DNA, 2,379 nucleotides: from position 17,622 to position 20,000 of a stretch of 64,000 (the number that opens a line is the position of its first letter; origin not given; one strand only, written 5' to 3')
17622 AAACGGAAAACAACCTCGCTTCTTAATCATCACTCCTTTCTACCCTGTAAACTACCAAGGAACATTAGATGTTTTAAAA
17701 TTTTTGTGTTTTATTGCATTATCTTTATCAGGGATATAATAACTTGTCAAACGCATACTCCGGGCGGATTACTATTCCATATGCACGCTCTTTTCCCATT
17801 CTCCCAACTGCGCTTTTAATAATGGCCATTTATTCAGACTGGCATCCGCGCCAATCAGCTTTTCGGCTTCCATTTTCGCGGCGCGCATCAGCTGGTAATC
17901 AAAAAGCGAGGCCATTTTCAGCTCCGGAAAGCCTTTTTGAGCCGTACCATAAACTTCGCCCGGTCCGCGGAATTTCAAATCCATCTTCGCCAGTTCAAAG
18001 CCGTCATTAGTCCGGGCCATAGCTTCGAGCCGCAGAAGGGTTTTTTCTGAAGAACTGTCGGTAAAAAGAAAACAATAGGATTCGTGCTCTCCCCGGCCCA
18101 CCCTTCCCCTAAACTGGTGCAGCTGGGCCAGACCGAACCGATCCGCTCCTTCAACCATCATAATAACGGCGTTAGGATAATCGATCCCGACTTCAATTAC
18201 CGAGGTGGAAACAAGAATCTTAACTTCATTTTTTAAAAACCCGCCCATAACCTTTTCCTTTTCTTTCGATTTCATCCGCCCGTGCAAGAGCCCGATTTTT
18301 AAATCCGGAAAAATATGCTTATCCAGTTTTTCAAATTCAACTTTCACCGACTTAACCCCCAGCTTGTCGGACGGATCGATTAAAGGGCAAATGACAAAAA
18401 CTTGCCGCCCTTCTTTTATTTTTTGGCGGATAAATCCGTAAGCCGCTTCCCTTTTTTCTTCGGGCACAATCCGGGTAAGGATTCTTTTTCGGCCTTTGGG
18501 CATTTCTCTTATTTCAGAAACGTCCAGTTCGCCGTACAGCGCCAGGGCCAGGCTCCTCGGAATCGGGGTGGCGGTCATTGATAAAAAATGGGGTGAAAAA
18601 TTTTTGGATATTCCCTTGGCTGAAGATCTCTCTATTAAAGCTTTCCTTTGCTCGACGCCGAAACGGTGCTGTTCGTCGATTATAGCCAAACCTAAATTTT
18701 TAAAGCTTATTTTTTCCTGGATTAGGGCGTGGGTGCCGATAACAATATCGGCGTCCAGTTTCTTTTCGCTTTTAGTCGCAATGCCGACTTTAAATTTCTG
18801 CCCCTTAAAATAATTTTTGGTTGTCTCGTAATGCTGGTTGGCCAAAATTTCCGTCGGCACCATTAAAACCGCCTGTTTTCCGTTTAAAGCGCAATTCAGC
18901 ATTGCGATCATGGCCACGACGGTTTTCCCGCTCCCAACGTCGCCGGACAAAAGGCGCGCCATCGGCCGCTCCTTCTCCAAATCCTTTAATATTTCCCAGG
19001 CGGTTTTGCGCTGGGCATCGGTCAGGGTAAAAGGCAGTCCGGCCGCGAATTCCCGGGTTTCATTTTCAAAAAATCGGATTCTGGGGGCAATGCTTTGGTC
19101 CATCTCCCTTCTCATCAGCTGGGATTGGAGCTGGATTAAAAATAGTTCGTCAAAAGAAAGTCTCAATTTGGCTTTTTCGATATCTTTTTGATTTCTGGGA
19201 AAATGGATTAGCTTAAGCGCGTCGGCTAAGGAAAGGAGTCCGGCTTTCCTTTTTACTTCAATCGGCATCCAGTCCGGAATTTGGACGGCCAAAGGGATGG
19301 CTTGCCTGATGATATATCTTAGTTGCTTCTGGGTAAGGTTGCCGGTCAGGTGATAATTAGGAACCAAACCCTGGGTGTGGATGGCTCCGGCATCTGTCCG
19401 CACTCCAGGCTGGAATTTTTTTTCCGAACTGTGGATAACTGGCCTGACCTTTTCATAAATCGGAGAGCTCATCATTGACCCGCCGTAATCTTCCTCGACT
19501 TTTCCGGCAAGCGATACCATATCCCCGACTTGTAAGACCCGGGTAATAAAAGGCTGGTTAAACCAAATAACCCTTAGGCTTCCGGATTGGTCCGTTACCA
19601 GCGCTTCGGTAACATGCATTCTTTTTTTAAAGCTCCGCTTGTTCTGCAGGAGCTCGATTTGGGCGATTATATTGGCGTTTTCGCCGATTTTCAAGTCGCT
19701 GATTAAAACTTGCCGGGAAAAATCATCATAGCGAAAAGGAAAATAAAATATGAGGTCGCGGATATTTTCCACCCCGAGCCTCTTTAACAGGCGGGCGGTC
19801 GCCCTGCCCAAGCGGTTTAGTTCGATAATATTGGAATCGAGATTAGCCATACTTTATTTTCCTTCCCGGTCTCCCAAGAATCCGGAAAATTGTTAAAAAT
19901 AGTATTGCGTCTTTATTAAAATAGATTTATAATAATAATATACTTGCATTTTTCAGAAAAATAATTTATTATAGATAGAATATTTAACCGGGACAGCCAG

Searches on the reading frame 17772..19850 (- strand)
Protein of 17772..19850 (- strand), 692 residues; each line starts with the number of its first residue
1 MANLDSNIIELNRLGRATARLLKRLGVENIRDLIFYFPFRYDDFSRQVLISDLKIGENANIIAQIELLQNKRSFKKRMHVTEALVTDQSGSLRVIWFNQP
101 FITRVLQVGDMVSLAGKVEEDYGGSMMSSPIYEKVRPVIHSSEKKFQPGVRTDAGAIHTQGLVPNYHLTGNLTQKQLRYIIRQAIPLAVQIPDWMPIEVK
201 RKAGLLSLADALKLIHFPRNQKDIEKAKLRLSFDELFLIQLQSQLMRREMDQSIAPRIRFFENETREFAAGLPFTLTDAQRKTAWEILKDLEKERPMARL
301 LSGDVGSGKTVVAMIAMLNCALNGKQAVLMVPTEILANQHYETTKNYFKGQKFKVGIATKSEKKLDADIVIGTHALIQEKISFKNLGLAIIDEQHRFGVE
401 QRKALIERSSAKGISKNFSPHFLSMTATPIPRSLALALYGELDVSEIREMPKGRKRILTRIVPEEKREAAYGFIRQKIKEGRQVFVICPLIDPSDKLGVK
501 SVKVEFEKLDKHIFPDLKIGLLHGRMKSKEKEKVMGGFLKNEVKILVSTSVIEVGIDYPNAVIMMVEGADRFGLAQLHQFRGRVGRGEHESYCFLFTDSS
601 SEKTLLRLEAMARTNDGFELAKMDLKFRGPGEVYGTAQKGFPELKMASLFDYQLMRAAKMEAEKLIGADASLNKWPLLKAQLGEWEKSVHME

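Call 86: search_protein_families(library=pfam, proteins=[window:17772-19850:-], max_evalue=0.001)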
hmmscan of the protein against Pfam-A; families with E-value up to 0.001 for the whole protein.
window:17772-19850:- (692 aa): 9 families
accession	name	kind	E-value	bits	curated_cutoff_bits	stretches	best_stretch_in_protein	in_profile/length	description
PF00270.35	DEAD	-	8.2e-25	87.9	26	1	294-433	14-163/167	DEAD/DEAH box helicase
PF17191.10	RecG_wedge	-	1.5e-23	83.6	23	1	12-186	6-160/162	RecG wedge domain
PF00271.37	Helicase_C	-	5e-17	62.6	23.5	1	470-586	6-108/110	Helicase conserved C-terminal domain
PF04851.21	ResIII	-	3.5e-16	60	22.5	1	275-429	3-162/164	Type III restriction enzyme, res subunit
PF19833.4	RecG_dom3_C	-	4e-11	43.3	26.8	1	614-674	1-63/87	ATP-dependent DNA helicase RecG, domain 3, C-terminal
PF00176.29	SNF2-rel_dom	-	0.00017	21.2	24.9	1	288-434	9-168/290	SNF2-related domain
PF01336.31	tRNA_anti-codon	-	0.00036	20.9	27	0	72-124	11-63/75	OB-fold nucleic acid binding domain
PF22590.2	Cas3-like_C_2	-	0.00053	20.7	27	0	505-587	18-104/106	CRISPR-associated nuclease/helicase Cas3, C-terminal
PF07517.20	SecA_DEAD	-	0.00085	19.1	24.6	0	306-363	100-157/290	SecA DEAD-like domain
